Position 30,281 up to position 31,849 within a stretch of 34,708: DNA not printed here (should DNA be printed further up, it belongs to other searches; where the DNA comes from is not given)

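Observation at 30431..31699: Single-chain triple RidA fusion (pseudo-trimer in one polypeptide)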

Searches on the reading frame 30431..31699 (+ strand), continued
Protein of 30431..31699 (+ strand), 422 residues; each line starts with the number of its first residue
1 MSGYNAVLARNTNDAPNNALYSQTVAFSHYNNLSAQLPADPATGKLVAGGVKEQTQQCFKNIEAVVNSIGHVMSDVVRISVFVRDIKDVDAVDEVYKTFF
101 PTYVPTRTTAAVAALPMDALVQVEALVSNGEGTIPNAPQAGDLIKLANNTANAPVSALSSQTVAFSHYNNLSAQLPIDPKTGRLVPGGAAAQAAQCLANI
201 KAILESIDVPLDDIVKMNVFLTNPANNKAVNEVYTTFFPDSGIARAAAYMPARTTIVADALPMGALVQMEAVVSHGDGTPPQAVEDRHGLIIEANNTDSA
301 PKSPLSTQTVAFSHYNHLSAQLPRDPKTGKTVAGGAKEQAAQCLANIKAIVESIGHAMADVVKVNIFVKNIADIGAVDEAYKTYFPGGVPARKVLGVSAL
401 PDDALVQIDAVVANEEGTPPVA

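Call 21: find_encoding_contigs(protein=P0006, flank=6000, max_places=2)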
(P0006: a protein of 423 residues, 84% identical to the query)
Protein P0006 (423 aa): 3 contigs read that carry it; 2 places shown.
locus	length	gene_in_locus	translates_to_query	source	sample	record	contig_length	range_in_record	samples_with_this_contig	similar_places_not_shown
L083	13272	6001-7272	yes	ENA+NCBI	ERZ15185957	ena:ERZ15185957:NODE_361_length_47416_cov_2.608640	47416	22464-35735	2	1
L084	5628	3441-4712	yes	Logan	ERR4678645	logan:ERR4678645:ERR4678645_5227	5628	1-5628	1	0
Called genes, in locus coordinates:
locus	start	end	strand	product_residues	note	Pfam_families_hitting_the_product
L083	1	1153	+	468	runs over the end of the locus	PF07690:MFS_1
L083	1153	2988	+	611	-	PF02837:Glyco_hydro_2_N, PF00703:Glyco_hydro_2 (weak)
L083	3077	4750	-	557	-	PF00535:Glycos_transf_2, PF10111:Glyco_tranf_2_2 (weak), PF00515:TPR_1 (faint), PF07719:TPR_2 (faint), PF13432:TPR_16 (weak)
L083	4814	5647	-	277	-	PF01149:Fapy_DNA_glyco (weak), PF06831:H2TH (weak)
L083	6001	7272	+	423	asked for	PF01042:Ribonuc_L-PSP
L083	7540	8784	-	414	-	PF00291:PALP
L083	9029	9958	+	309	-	PF00990:GGDEF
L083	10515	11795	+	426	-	PF12897:Asp_aminotransf, PF00155:Aminotran_1_2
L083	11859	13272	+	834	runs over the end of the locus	PF22599:SecDF_P1_head, PF02355:SecD_SecF_C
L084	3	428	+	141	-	?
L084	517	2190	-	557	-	PF00535:Glycos_transf_2, PF10111:Glyco_tranf_2_2 (weak), PF00515:TPR_1 (faint), PF07719:TPR_2 (faint), PF13432:TPR_16 (weak)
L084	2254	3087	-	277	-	PF01149:Fapy_DNA_glyco (weak), PF06831:H2TH (weak)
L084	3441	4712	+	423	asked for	PF01042:Ribonuc_L-PSP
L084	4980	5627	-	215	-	?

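Call 39: predict_structure(alignment_id=A2)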
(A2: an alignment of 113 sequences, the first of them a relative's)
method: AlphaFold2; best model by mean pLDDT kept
length: 422 residues; sequences in the alignment: 113
mean_pLDDT: 64.4   pTM: 0.65
mean pLDDT of the five models: 64.4, 58.5, 56.1, 51.8, 37.1
residues with pLDDT >= 90: 15; 70-90: 185; 50-70: 105; < 50: 117
segments of 3 or more residues with pLDDT < 50: 1-12, 14-28, 132-150, 152-154, 156-166, 240-250, 276-313, 415-422
pLDDT, mean of each block of 10 residues (from residue 1): 32 42 38 66 76 90 71 74 83 86 69 76 71 43 38 47 45 63 78 82 64 72 84 71 36 70 77 49 37 40 40 50 73 89 81 69 79 86 75 72 80 48 34
secondary structure, 60 per line:
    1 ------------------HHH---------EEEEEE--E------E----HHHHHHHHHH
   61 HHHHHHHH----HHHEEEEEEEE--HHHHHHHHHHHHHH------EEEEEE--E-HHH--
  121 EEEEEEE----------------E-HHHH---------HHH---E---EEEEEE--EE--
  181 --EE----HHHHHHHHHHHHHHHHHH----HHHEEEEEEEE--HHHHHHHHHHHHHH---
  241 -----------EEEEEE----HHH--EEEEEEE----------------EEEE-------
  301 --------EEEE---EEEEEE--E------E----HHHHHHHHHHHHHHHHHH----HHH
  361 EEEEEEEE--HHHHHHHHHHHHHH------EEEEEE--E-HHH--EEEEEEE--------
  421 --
elements in order: E31-36 H51-68 E76-83 H86-99 E106-111 E121-127 H146-149 E169-174 H189-206 E214-221 H224-237 E252-257 E267-273 E290-293 E309-312 E316-321 H336-353 E361-368 H371-384 E391-396 E406-412

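Call 44: fold_search(model_id=the predicted structure, library=pdb)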
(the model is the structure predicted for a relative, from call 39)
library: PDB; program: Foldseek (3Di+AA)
matches with E <= 10: 1071; with E <= 0.001: 193
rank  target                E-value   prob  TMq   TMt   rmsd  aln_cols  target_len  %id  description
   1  2b33_A                8.6e-11  1.00  0.23  0.74   1.2        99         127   37  CRYSTAL STRUCTURE OF A PUTATIVE ENDORIBONUCLEASE (TM0215) FROM THERMOTOGA MARITIMA MSB8 AT 2.30 A RESOLUTION (released 2005-09-27)
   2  8qos_E                8.6e-11  1.00  0.23  0.73   1.6       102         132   38  Capra hircus reactive intermediate deaminase A - V25W (released 2024-06-26)
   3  2dyy_G                1.1e-10  1.00  0.23  0.77   1.2       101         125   42  Crystal structure of putative translation initiation inhibitor PH0854 from Pyrococcus horikoshii (released 2007-03-19)
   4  6tcc                  1.1e-10  1.00  0.23  0.72   2.4       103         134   36  Crystal structure of Salmo salar RidA-1 (released 2020-07-29)
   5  2b33_B                1.3e-10  1.00  0.23  0.75   1.2        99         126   37  CRYSTAL STRUCTURE OF A PUTATIVE ENDORIBONUCLEASE (TM0215) FROM THERMOTOGA MARITIMA MSB8 AT 2.30 A RESOLUTION (released 2005-09-27)
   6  8qoq_A                1.4e-10  1.00  0.23  0.71   2.4       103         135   37  Capra hircus reactive intermediate deaminase A mutant - R107A (released 2024-06-26)
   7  1oni_H                1.4e-10  1.00  0.23  0.71   3.9       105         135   35  Crystal structure of a human p14.5, a translational inhibitor reveals different mode of ligand binding near the invari (released 2003-04-08)
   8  8qos_B                1.5e-10  1.00  0.23  0.72   1.1        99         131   38  Capra hircus reactive intermediate deaminase A - V25W (released 2024-06-26)
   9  8qom_A                1.6e-10  1.00  0.24  0.72   2.3       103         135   37  Capra hircus reactive intermediate deaminase A mutant - R107W (released 2024-06-26)
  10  1xrg_B                1.6e-10  1.00  0.23  0.69   1.4       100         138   39  Conserved hypothetical protein from Clostridium thermocellum Cth-2968 (released 2004-12-14)
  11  1xrg_C                1.7e-10  1.00  0.23  0.69   1.3       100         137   39  Conserved hypothetical protein from Clostridium thermocellum Cth-2968 (released 2004-12-14)
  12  8qou_A                2.0e-10  1.00  0.24  0.71   1.7       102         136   37  Reactive intermediate deaminase A mutant - R107K (released 2024-07-10)
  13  6tcd_B                2.1e-10  1.00  0.23  0.73   1.0        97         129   38  Crystal structure of Salmo salar RidA-2 (released 2020-07-29)
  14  8qok_A                2.1e-10  1.00  0.24  0.73   1.7       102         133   38  Capra hircus reactive intermediate deaminase A mutant - E124A (released 2024-06-26)
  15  1xrg_A                2.5e-10  1.00  0.23  0.76   1.3       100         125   39  Conserved hypothetical protein from Clostridium thermocellum Cth-2968 (released 2004-12-14)
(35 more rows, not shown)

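Call 47: search_protein_representatives(protein=window:30431-31696:+)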
Query: 422 residues. Proteins with E-value up to 0.001 (for the whole library): 9426; up to 1e-10: 1571; up to 1e-30: 45. The best 150 are listed.
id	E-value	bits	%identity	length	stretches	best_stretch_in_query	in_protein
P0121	1.8e-209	712.4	77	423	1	1-421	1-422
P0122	1.0e-124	433.4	71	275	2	1-206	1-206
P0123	8.4e-115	400.7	49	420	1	1-421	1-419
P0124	2.3e-111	389.4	66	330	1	48-324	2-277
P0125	1.2e-102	360.7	67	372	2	145-281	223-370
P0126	3.7e-80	286.7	63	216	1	207-422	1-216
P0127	5.9e-76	272.9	80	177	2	98-205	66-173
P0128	2.6e-75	270.7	68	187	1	80-264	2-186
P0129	1.2e-70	255.4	68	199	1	220-422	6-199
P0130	2.5e-70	254.4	61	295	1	210-414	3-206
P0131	6.7e-70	252.9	63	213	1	143-333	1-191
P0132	2.7e-69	251.0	66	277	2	1-136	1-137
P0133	2.4e-68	247.8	70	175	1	15-187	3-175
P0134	2.0e-60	221.8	68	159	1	263-421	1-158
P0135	3.7e-60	220.9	72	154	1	73-219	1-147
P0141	5.0e-49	184.3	36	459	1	32-413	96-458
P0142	5.7e-49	184.1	36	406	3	296-420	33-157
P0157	3.7e-35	138.6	34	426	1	42-414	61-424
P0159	5.0e-35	138.2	31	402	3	20-247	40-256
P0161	8.5e-35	137.4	33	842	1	38-413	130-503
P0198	1.7e-25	106.8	31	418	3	19-136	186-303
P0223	2.1e-22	96.6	30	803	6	336-416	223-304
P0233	2.9e-21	92.8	26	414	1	43-410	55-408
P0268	3.5e-19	86.0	25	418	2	19-247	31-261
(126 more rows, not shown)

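Call 48: search_protein_families(library=pfam, proteins=[P0123, P0141, P0142, P0157, P0159, P0161, P0223, P0198, P0233, P0268], max_evalue=0.001)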
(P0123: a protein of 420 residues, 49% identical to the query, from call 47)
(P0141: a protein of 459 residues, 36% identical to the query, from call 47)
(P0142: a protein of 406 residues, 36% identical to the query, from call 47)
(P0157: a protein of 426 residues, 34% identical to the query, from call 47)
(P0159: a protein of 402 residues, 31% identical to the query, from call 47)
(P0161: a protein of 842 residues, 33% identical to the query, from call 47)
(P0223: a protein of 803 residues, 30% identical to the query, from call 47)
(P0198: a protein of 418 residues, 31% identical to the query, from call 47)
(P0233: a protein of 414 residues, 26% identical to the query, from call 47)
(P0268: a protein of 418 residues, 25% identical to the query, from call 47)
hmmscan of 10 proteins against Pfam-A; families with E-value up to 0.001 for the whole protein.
P0123 (420 aa): 1 family
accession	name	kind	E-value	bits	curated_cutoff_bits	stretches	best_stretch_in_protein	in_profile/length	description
PF01042.26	Ribonuc_L-PSP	-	2.5e-56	189.3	27.3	3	160-271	14-119/121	Endoribonuclease L-PSP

P0141 (459 aa): 1 family
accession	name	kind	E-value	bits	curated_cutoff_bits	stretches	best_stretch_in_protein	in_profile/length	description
PF01042.26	Ribonuc_L-PSP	-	4.4e-121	398.4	27.3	3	341-458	3-120/121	Endoribonuclease L-PSP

P0142 (406 aa): 1 family
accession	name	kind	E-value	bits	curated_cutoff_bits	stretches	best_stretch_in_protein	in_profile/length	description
PF01042.26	Ribonuc_L-PSP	-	3e-93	308.5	27.3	3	35-150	2-119/121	Endoribonuclease L-PSP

P0157 (426 aa): 1 family
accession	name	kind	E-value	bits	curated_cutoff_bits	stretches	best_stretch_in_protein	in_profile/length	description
PF01042.26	Ribonuc_L-PSP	-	4.6e-94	311.1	27.3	3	166-288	1-120/121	Endoribonuclease L-PSP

P0159 (402 aa): 1 family
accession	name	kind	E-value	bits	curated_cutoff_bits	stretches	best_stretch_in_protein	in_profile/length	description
PF01042.26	Ribonuc_L-PSP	-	5.1e-88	291.6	27.3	3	36-147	6-120/121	Endoribonuclease L-PSP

P0161 (842 aa): 3 families
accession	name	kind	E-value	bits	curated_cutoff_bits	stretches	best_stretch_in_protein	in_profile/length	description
PF01042.26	Ribonuc_L-PSP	-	8.3e-75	249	27.3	3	391-501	6-118/121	Endoribonuclease L-PSP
PF13419.12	HAD_2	-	8.9e-14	52.4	23.8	1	540-732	1-166/178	Haloacid dehalogenase-like hydrolase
PF00702.32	Hydrolase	-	3.2e-13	50.9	26.4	1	537-729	1-182/191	haloacid dehalogenase-like hydrolase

P0223 (803 aa): 1 family
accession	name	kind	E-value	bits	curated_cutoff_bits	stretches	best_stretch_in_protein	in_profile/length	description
PF01042.26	Ribonuc_L-PSP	-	3.2e-125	411.7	27.3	6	189-302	7-121/121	Endoribonuclease L-PSP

P0198 (418 aa): 1 family
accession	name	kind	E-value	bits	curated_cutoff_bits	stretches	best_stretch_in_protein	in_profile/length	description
PF01042.26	Ribonuc_L-PSP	-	1.2e-81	271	27.3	3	182-295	5-120/121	Endoribonuclease L-PSP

P0233 (414 aa): 2 families
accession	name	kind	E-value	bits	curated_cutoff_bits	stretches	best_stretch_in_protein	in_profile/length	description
PF01042.26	Ribonuc_L-PSP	-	1e-71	239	27.3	3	33-139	11-119/121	Endoribonuclease L-PSP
PF24946.1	Fn3_Dep-1_4th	-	0.00025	21.5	27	0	387-411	62-86/100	Dep-1 fourth Fn3-like domain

P0268 (418 aa): 1 family
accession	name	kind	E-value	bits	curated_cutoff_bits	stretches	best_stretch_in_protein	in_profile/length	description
PF01042.26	Ribonuc_L-PSP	-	1.3e-74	248.3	27.3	3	33-139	11-120/121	Endoribonuclease L-PSP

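Call 53: list_cluster_members(proteins=[P0001, P0006, P0007, P0123, P0141, P0142])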
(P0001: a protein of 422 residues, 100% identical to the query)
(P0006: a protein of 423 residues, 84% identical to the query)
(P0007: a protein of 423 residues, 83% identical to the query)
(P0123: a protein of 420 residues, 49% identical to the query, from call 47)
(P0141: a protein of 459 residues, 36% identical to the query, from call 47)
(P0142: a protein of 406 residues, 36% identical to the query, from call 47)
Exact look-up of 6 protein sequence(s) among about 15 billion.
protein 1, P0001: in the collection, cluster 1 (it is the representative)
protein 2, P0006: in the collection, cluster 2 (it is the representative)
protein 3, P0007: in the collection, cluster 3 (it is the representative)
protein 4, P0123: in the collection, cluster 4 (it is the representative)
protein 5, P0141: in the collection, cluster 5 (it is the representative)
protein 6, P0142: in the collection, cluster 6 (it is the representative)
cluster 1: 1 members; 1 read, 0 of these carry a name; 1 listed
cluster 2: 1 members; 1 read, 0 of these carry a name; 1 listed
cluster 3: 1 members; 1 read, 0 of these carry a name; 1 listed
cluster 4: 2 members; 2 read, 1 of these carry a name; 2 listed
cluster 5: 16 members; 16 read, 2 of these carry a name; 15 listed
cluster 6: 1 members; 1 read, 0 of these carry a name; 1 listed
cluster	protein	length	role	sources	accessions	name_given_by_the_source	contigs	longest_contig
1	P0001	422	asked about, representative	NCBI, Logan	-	-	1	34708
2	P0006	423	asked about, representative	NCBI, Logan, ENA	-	-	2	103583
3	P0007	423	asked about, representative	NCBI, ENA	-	-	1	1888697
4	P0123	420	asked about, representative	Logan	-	-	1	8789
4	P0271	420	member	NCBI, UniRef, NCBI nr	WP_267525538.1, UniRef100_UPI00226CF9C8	RidA family protein [Campylobacter sp. MG1] | RidA family protein n=1 Tax=Campylobacter sp. MG1 TaxID=2976332 RepID=UPI00226CF9C8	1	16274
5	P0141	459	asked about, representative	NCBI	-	-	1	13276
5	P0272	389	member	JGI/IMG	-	reactive intermediate/imine deaminase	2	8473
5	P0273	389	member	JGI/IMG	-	2-iminobutanoate/2-iminopropanoate deaminase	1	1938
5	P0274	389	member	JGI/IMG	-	-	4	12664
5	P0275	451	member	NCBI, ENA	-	-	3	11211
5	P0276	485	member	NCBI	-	-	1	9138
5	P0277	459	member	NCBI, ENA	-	-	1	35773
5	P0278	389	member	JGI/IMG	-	-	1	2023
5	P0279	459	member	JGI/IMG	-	-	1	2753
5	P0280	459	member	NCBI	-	-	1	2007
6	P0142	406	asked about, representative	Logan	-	-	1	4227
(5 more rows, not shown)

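Call 66: search_protein_families(library=pfam, proteins=[P0016, P0019], max_evalue=0.1)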
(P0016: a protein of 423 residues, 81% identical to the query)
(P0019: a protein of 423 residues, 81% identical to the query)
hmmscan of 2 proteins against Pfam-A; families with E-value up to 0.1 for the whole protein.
P0016 (423 aa): 14 families
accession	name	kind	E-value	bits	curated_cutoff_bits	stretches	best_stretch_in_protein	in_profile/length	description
PF01042.26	Ribonuc_L-PSP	-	1.4e-79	264.4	27.3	3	13-128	2-119/121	Endoribonuclease L-PSP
PF23925.1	A-sol_ELP1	-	1.2e-05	25.6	27.6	0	196-242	41-83/203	ELP1 alpha-solenoid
PF16489.11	GAIN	-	0.0013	18.6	26.5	0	131-178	123-179/210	GPCR-Autoproteolysis INducing (GAIN) domain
PF06112.16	Herpes_capsid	-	0.0018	18.8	25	0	304-339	83-118/172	Gammaherpesvirus capsid protein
PF19016.5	DUF5745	-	0.0019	18.4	27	0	55-72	9-26/59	Domain of unknown function (DUF5745)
PF19445.4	eIF3h_C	-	0.0027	18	28.6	0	345-378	84-117/197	C-terminal region of eIF3h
PF01487.21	DHquinase_I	-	0.0073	16.9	22.2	0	61-99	134-172/230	Type I 3-dehydroquinase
PF05639.16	Pup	-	0.01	17.2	27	0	336-361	29-54/69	Pup-like protein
PF16830.10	NBD94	-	0.021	15.8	25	0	338-361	64-87/91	Nucleotide-Binding Domain 94 of RH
PF01729.25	QRPTase_C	-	0.044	14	23.1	0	52-94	55-97/169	Quinolinate phosphoribosyl transferase, C-terminal domain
PF08066.17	PMC2NT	-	0.053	14.5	23.3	0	335-362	56-82/91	PMC2NT (NUC016) domain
PF17053.10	GEP5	-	0.054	13.8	36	0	322-361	7-45/221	Genetic interactor of prohibitin 5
PF10157.14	BORCS6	-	0.066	13.8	35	0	52-82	12-42/101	BLOC-1-related complex sub-unit 6 C-terminal helix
PF06103.16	DUF948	-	0.084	13.5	37.2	0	336-365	44-73/89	Bacterial protein of unknown function (DUF948)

P0019 (423 aa): 11 families
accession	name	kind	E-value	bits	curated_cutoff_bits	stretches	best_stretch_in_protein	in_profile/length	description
PF01042.26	Ribonuc_L-PSP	-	2.1e-80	267.1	27.3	3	13-128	2-119/121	Endoribonuclease L-PSP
PF23925.1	A-sol_ELP1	-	2.5e-05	24.6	27.6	0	341-386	39-80/203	ELP1 alpha-solenoid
PF19445.4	eIF3h_C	-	0.0012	19.1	28.6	0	345-403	84-142/197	C-terminal region of eIF3h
PF06112.16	Herpes_capsid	-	0.0019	18.8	25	0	304-339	83-118/172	Gammaherpesvirus capsid protein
PF16489.11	GAIN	-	0.0044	16.9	26.5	0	135-178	128-179/210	GPCR-Autoproteolysis INducing (GAIN) domain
PF19016.5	DUF5745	-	0.0057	16.9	27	0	55-72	9-26/59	Domain of unknown function (DUF5745)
PF16830.10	NBD94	-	0.0075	17.2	25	0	338-361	64-87/91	Nucleotide-Binding Domain 94 of RH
PF08850.16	DUF1820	-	0.05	14.5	27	0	110-139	58-87/97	Domain of unknown function (DUF1820)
PF05639.16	Pup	-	0.065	14.6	27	0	51-74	29-52/69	Pup-like protein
PF01729.25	QRPTase_C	-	0.065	13.4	23.1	0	52-93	55-96/169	Quinolinate phosphoribosyl transferase, C-terminal domain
PF17053.10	GEP5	-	0.078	13.3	36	0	322-362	7-46/221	Genetic interactor of prohibitin 5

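Call 70: search_dna_similar(query=window:30431-31696:+, collection=plasmids, mode=protein, max_evalue=1e-20, max_rows=25)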
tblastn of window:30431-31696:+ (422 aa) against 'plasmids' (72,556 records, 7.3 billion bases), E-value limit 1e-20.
Records with a match: 12; places in all: 32; records where one place covers at least 80% of the query: 12.
Best place of each record, by identity: 60-80% 6; <60% 6.
By first word of the organism name: Vibrio 10; Enterococcus 1; Photobacterium 1.
By predicted mobility (MOB-suite, as given by PLSDB): non-mobilizable 11; conjugative 1.
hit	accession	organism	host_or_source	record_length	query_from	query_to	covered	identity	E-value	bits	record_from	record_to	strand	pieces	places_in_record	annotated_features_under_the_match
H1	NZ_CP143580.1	Enterococcus faecalis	Homo sapiens,bacterial isolate,sonicate ...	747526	1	421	100%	68.2%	0e+0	582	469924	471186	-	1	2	RidA family protein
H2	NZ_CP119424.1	Photobacterium sp. DA100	-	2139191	8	420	98%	66.7%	4e-178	558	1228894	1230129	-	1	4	none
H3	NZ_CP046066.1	Vibrio sp. THAF191d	pure culture,Surface of a polyethylene ...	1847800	1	420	100%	63.4%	4e-169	532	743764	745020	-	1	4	none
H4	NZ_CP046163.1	Vibrio sp. THAF191c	pure culture,Surface of a polyethylene ...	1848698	1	420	100%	63.4%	4e-169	532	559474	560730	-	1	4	none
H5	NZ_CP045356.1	Vibrio sp. THAF64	pure culture,Surface of a sandy ...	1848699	1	420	100%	63.4%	4e-169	532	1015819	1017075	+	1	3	none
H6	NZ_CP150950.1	Vibrio parahaemolyticus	Penaeus vannamei,cell culture,Shrimp ...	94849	8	420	98%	60.9%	3e-162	512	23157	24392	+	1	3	RidA family protein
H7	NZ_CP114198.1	Vibrio parahaemolyticus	Penaeus vannamei,cell culture,Shrimp ...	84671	8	420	98%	59.1%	3e-162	657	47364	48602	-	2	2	RidA family protein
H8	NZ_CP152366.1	Vibrio parahaemolyticus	-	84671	8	420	98%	59.1%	3e-162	657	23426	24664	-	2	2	RidA family protein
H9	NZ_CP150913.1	Vibrio parahaemolyticus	-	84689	8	420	98%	59.1%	3e-162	657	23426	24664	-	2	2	RidA family protein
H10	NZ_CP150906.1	Vibrio parahaemolyticus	Penaeus vannamei,cell culture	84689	8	420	98%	59.1%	3e-162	657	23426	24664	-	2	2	RidA family protein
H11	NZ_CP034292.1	Vibrio parahaemolyticus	Penaeus japonicus,AHPND infected ...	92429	8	420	98%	59.1%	3e-162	657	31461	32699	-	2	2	RidA family protein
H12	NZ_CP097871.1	Vibrio parahaemolyticus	Penaeus vannamei,tissue sample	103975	8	420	98%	59.1%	3e-162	657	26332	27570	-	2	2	RidA family protein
